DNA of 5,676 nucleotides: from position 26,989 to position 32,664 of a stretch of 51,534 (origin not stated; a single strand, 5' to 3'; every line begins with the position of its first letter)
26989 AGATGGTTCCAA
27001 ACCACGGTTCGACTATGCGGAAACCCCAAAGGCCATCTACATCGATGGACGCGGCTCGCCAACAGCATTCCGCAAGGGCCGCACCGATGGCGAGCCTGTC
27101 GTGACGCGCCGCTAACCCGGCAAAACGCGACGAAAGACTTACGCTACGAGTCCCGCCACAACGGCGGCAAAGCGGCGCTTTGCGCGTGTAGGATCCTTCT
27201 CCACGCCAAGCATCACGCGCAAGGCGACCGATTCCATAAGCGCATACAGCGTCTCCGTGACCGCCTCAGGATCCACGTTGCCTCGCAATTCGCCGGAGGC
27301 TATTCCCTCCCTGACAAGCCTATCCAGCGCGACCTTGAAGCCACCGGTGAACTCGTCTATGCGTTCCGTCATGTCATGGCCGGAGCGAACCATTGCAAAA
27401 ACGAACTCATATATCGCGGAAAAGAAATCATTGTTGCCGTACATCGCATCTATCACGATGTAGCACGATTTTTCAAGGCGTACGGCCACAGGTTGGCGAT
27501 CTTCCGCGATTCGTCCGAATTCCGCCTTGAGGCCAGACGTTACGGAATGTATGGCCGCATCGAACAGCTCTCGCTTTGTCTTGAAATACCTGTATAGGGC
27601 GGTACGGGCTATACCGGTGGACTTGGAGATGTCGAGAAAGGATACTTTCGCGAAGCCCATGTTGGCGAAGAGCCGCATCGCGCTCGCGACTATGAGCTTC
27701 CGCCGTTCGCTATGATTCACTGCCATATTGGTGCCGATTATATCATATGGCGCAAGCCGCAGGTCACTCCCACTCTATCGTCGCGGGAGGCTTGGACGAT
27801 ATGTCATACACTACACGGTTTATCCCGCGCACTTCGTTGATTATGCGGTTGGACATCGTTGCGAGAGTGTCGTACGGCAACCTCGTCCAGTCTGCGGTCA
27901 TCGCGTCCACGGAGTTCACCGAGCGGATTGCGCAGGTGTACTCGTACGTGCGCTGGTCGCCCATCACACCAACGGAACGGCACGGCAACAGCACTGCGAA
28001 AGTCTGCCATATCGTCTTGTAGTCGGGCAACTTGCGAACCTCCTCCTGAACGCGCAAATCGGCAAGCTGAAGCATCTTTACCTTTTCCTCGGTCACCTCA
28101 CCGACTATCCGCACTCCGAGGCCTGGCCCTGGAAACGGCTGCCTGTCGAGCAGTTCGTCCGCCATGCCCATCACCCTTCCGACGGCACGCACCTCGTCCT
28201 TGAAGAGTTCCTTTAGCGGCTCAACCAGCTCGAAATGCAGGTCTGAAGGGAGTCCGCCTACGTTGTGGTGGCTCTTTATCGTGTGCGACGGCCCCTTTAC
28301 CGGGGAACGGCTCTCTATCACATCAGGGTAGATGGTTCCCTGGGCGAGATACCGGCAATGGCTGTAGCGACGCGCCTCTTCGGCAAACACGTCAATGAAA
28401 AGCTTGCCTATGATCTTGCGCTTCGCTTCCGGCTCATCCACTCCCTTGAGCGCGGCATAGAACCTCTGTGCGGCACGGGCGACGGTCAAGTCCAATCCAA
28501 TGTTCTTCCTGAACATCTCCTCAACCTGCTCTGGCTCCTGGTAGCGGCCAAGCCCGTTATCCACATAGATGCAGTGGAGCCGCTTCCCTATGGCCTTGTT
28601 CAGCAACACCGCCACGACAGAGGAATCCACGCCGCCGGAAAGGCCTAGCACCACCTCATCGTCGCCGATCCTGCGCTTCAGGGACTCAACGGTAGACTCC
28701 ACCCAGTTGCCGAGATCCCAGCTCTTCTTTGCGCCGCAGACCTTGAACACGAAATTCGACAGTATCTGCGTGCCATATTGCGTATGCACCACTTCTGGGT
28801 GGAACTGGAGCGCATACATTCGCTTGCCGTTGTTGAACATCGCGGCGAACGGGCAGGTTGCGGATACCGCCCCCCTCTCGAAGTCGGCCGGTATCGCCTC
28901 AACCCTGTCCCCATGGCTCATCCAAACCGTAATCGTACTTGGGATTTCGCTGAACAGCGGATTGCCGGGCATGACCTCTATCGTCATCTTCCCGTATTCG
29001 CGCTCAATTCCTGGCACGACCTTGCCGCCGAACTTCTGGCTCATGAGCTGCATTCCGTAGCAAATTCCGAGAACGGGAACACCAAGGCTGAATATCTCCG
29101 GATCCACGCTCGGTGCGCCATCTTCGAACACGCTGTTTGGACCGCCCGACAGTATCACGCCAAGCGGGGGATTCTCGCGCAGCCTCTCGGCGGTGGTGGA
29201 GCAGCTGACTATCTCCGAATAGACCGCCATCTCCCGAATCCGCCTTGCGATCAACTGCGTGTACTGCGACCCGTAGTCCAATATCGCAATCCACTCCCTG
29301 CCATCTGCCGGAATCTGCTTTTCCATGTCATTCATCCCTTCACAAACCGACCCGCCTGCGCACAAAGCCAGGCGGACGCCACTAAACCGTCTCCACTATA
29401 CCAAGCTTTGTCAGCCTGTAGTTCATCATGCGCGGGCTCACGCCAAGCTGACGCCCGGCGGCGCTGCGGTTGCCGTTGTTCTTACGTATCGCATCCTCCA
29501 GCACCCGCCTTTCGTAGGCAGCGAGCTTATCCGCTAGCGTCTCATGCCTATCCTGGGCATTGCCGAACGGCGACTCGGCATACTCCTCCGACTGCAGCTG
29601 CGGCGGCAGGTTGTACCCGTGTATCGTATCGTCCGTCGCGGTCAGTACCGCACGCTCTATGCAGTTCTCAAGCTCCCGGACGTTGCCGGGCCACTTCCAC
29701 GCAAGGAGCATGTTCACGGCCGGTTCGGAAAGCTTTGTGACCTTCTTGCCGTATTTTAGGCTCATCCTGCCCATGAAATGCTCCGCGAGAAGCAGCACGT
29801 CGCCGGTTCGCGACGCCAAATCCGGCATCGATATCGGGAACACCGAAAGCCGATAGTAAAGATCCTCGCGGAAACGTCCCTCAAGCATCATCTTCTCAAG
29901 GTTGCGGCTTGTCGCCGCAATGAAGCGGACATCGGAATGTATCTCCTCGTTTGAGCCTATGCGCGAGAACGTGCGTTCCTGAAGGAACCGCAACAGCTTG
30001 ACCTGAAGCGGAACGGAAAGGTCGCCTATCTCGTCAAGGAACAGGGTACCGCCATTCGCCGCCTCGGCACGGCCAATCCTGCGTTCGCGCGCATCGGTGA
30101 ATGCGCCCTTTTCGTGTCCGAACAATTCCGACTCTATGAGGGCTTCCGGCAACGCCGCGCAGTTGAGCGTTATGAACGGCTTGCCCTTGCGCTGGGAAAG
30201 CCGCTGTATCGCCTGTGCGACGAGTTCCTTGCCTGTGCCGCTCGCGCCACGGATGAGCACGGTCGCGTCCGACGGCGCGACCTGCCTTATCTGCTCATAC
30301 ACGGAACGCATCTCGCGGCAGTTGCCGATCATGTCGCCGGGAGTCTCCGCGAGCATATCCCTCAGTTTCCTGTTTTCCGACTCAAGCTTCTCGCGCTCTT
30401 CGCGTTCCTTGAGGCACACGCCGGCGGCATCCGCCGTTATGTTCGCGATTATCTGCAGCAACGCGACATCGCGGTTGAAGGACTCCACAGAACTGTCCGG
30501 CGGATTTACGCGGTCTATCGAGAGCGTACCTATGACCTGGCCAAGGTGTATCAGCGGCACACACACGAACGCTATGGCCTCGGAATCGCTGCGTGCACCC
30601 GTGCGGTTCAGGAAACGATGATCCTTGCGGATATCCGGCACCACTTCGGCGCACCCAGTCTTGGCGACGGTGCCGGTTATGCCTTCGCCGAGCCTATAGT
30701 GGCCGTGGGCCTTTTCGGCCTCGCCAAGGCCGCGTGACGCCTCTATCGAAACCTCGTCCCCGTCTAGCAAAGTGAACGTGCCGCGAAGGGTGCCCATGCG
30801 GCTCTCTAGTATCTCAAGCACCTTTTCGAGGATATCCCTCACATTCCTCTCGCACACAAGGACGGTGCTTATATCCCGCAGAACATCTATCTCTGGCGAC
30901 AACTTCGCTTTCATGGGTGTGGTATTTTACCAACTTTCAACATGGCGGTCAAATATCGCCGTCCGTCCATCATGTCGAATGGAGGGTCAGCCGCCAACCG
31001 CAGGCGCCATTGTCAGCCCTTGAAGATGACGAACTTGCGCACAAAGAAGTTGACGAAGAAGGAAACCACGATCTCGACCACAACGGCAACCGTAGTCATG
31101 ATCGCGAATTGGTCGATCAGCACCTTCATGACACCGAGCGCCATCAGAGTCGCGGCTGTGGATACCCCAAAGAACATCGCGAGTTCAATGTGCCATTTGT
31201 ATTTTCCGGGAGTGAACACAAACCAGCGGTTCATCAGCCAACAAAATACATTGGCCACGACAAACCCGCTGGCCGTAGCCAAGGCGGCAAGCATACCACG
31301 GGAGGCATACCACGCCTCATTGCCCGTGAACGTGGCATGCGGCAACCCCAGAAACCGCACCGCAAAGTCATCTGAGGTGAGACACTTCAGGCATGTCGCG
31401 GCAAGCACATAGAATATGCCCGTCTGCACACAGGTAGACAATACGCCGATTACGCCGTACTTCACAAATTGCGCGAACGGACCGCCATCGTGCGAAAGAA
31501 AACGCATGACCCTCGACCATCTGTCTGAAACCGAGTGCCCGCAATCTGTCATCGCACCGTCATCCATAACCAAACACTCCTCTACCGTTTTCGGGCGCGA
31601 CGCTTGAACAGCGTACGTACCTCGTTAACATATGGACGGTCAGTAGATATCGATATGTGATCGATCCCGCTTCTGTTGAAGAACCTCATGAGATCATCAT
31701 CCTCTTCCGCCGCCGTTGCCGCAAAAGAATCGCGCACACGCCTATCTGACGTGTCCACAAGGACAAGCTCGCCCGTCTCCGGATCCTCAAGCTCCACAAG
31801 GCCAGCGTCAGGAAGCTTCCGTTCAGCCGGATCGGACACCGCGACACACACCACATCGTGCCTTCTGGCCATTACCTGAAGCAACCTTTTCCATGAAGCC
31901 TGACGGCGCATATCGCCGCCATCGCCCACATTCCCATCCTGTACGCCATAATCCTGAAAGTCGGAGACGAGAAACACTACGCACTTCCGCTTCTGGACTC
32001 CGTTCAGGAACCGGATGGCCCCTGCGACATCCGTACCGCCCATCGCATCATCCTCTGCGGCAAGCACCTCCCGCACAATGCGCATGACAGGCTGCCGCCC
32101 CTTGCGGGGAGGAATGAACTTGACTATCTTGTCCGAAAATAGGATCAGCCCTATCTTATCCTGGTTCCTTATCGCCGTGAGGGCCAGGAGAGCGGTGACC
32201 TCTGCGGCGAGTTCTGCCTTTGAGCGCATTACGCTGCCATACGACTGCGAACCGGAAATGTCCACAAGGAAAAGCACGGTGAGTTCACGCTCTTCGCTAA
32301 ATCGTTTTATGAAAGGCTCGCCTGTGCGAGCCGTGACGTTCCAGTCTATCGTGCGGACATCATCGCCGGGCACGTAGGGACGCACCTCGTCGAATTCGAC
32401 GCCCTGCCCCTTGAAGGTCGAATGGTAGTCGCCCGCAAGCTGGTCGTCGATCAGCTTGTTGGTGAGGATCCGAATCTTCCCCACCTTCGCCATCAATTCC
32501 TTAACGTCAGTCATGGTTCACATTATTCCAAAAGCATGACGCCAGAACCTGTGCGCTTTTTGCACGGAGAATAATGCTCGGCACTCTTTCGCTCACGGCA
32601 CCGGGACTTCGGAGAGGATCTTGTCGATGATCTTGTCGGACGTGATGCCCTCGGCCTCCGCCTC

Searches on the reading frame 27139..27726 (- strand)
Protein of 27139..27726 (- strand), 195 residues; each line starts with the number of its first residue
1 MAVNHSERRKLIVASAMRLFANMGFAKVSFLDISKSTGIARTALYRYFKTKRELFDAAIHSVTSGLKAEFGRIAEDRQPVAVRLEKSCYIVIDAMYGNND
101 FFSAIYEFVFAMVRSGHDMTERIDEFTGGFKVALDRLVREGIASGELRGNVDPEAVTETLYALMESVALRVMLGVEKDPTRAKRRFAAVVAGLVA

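Call 68: search_protein_families(library=pfam, proteins=[window:27139-27726:-], max_evalue=0.0001)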
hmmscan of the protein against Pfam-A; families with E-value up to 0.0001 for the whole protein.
window:27139-27726:- (195 aa): 3 families
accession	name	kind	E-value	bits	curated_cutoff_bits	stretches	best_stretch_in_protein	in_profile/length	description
PF00440.29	TetR_N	-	1.8e-13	50.5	24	1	12-58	1-47/47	Bacterial regulatory proteins, tetR family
PF16925.10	TetR_C_13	-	2.8e-07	31.3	27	1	120-182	42-105/109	Tetracyclin repressor-like, C-terminal domain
PF13977.11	TetR_C_6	-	8.6e-07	29.6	27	1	111-193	31-113/115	BetI-type transcriptional repressor, C-terminal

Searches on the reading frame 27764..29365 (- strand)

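Call 68: search_protein_families(library=pfam, proteins=[window:27764-29365:-], max_evalue=0.0001)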
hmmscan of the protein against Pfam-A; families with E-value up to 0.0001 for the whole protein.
window:27764-29365:- (533 aa): 5 families
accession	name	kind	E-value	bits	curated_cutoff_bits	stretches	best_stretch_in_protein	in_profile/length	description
PF00117.34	GATase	-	1.5e-44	152.4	22.8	1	28-208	2-189/190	Glutamine amidotransferase class-I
PF00958.27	GMP_synt_C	-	3.8e-44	149.1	27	1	441-532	1-92/92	GMP synthase C terminal domain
PF02540.23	NAD_synthase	-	1.9e-09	37.4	21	1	231-266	14-50/242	NAD synthase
PF07722.19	Peptidase_C26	-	1.6e-07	31.8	20.5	1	92-191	102-219/219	Peptidase C26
PF00733.27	Asn_synthase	-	6.9e-07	29.7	21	1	227-312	8-98/354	Asparagine synthase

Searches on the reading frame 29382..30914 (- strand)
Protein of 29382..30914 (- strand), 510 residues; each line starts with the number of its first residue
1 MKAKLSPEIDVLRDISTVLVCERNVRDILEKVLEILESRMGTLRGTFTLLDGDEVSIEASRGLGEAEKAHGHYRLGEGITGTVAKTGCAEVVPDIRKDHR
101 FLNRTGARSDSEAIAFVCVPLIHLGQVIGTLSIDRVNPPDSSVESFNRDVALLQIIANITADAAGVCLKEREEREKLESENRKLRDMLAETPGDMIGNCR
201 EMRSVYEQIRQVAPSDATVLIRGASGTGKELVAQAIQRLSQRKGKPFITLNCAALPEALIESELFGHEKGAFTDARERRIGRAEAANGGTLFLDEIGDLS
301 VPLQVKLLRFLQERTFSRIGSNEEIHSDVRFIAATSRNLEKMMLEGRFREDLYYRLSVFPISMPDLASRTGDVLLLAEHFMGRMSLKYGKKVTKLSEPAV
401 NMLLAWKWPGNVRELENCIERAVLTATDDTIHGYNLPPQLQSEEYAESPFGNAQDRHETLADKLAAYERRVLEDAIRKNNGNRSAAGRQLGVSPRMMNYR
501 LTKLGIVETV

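Call 45: search_protein_families(library=pfam, proteins=[window:29382-30914:-], max_evalue=0.001)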
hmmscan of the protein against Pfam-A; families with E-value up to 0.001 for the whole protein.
window:29382-30914:- (510 aa): 8 families
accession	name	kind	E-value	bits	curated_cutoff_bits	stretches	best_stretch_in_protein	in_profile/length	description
PF00158.32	Sigma54_activat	-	1.7e-71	239.8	20.2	1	195-361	1-167/168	Sigma-54 interaction domain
PF25601.1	AAA_lid_14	-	1.6e-24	86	27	1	368-446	2-80/87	AAA+ ATPase lid domain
PF14532.12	Sigma54_activ_2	-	6.6e-22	78.7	25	1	196-366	1-138/138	Sigma-54 interaction domain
PF13185.12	GAF_2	-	4.3e-13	50.1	28.6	1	23-163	2-134/136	GAF domain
PF01590.32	GAF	-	4.3e-12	47.2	22.4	1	26-161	3-130/133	GAF domain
PF02954.25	HTH_8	-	1.5e-07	31.5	22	1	464-503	2-41/42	Bacterial regulatory protein, Fis family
PF07728.20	AAA_5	-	2e-07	31.5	22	1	219-336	2-122/139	AAA domain (dynein-related subfamily)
PF00004.35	AAA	-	0.00033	21.5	21.2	1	219-353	1-128/131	ATPase family associated with various cellular activities (AAA)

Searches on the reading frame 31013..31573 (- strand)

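Call 68: search_protein_families(library=pfam, proteins=[window:31013-31573:-], max_evalue=0.0001)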
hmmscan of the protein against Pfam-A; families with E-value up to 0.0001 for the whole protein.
window:31013-31573:- (186 aa): 1 family
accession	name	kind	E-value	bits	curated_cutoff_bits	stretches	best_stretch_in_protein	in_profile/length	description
PF04138.20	GtrA_DPMS_TM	-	1.3e-13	51.6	26.1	1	38-184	1-117/117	GtrA/DPMS, transmembrane domain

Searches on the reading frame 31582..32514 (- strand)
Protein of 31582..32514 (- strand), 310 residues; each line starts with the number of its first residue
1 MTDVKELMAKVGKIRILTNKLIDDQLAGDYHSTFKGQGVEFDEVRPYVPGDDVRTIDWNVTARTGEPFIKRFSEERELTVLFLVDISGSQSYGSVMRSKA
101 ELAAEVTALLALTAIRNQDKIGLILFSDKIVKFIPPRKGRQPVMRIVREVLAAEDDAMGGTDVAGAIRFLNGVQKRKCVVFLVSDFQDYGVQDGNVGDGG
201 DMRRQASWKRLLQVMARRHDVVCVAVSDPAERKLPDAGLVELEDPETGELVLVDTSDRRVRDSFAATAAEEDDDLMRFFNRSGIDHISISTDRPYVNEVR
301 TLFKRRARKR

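Call 45: search_protein_families(library=pfam, proteins=[window:31582-32514:-], max_evalue=0.001)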
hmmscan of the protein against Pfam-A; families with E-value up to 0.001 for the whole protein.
window:31582-32514:- (310 aa): 3 families
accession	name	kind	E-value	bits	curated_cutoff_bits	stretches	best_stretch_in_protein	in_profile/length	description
PF01882.25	DUF58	-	8.9e-75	251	23.4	1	43-271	1-213/216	Protein of unknown function DUF58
PF13519.12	VWA_2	-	1.6e-15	58.1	27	1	80-186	1-106/107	von Willebrand factor type A domain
PF05762.20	VWA_CoxE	-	3.7e-07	30.2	26.4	1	68-207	44-180/222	VWA domain containing CoxE-like protein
